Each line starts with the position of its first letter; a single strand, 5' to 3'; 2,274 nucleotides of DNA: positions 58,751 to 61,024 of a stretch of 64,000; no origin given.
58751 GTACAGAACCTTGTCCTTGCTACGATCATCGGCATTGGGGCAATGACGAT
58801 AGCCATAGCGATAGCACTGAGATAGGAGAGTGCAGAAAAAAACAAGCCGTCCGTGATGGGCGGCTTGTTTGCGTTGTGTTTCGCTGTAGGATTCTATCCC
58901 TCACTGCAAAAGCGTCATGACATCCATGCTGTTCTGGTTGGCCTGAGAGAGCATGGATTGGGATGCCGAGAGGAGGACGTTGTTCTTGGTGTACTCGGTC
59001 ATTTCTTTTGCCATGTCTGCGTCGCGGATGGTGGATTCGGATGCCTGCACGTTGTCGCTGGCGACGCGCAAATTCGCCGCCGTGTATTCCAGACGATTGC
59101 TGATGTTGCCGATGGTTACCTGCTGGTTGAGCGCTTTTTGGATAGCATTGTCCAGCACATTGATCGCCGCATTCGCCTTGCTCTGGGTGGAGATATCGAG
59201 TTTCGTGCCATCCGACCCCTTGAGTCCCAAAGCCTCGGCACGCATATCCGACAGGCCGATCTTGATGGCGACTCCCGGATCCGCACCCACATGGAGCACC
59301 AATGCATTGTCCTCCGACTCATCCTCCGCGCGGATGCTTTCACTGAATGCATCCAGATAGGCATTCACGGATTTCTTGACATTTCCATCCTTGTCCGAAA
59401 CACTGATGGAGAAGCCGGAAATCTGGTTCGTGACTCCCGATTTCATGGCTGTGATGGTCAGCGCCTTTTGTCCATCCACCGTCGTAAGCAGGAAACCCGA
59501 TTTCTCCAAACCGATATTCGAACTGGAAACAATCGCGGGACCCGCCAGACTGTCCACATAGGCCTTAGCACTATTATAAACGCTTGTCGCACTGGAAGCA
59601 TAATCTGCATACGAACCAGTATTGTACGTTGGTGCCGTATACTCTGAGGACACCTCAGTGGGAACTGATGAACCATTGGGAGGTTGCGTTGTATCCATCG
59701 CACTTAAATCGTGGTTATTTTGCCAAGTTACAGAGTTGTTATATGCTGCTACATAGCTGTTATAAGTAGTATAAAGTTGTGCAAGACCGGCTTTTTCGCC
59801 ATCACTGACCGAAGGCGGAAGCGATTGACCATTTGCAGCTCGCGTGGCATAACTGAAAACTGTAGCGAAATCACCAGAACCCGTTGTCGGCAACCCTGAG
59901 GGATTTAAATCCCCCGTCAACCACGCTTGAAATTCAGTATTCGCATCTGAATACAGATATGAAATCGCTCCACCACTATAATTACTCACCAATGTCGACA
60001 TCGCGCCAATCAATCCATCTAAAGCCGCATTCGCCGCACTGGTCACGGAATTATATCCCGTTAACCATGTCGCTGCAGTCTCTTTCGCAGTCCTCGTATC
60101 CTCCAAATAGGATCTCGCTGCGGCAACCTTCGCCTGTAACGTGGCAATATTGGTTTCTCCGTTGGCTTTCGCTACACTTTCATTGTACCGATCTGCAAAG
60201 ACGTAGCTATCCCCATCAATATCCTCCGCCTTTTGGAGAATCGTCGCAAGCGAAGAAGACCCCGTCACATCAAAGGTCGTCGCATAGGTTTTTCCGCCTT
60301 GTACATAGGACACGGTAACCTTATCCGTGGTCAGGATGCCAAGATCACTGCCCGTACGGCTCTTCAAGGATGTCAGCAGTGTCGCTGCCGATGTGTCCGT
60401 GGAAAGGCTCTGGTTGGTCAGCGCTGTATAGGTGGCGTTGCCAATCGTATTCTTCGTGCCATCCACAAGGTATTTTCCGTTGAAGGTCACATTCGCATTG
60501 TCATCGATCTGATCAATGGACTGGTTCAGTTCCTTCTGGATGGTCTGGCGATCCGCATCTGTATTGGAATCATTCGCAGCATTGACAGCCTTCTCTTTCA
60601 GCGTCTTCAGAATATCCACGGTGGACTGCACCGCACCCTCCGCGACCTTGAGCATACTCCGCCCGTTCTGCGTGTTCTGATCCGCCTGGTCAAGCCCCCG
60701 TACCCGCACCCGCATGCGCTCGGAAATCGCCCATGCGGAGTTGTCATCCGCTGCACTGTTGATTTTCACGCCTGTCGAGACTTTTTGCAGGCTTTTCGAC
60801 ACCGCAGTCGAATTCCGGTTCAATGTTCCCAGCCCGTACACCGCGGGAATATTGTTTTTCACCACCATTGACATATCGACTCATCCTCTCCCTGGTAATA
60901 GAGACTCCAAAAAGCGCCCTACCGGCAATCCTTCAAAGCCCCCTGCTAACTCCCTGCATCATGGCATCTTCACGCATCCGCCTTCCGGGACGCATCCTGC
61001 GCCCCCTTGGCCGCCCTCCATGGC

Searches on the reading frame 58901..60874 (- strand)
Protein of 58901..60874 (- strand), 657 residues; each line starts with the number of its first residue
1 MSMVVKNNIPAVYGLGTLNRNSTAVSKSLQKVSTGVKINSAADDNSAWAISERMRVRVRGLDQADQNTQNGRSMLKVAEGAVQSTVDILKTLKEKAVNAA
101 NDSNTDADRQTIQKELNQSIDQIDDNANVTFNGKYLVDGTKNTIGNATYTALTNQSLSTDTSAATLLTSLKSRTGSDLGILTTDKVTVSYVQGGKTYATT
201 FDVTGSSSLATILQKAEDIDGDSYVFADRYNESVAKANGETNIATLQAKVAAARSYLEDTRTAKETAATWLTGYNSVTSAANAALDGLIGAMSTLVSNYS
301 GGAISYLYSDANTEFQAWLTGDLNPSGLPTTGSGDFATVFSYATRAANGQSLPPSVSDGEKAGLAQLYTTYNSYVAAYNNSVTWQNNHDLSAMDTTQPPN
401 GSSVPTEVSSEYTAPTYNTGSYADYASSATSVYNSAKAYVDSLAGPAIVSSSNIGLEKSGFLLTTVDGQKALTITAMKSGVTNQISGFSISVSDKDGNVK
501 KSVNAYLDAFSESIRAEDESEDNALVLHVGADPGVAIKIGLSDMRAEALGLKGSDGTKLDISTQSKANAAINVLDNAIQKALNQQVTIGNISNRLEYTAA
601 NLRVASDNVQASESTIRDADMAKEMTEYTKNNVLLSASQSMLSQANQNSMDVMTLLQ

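Call 66: search_protein_families(library=ncbifam, proteins=[window:58901-60874:-], max_evalue=1e-10)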
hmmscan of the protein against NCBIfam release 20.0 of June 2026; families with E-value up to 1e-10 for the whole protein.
window:58901-60874:- (657 aa): 24 families
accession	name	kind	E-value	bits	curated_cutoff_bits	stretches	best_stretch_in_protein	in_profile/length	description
NF009446.0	PRK12804.1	subfamily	2.7e-56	191.3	352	2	3-283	1-284/301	flagellin Hag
NF009449.0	PRK12807.1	subfamily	1.8e-48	165.6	347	2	5-266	3-255/287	flagellin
NF009448.0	PRK12806.1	equivalog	3.9e-47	161.1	531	2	1-255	1-250/475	flagellin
NF006466.0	PRK08869.1-1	subfamily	2.5e-46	158.9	426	2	1-142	1-143/377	flagellin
NF006468.0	PRK08869.1-3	subfamily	6.7e-46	157.1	436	2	1-140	1-141/378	polar flagellin E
NF009444.0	PRK12802.1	equivalog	1.9e-43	149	332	2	2-268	2-252/282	flagellin domain-containing protein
NF009450.0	PRK12808.1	equivalog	4e-40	138.8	476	2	6-283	4-273/476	flagellin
NF006467.0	PRK08869.1-2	subfamily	2.4e-38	132.3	443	2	1-141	1-142/400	flagellin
NF006469.0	PRK08869.1-4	equivalog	3.1e-37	128.8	627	2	1-141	1-142/377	flagellin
NF005294.0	PRK06819.1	subfamily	1.5e-34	120.1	387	2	3-293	3-298/376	FliC/FljB family flagellin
NF006470.0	PRK08869.1-5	equivalog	7.5e-32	111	423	2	6-282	5-275/388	flagellin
NF038071.1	lat_flg_LafA_2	exception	9.9e-32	110.4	365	2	1-161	1-164/284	lateral flagellin LafA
NF010115.0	PRK13588.1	subfamily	8.1e-30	104.3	503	1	1-141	1-142/514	flagellin B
NF006264.0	PRK08411.1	subfamily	3.7e-29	101.9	729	2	4-158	4-158/572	flagellin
NF010116.0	PRK13589.1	subfamily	5.9e-29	101.2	983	2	2-159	2-159/576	flagellin A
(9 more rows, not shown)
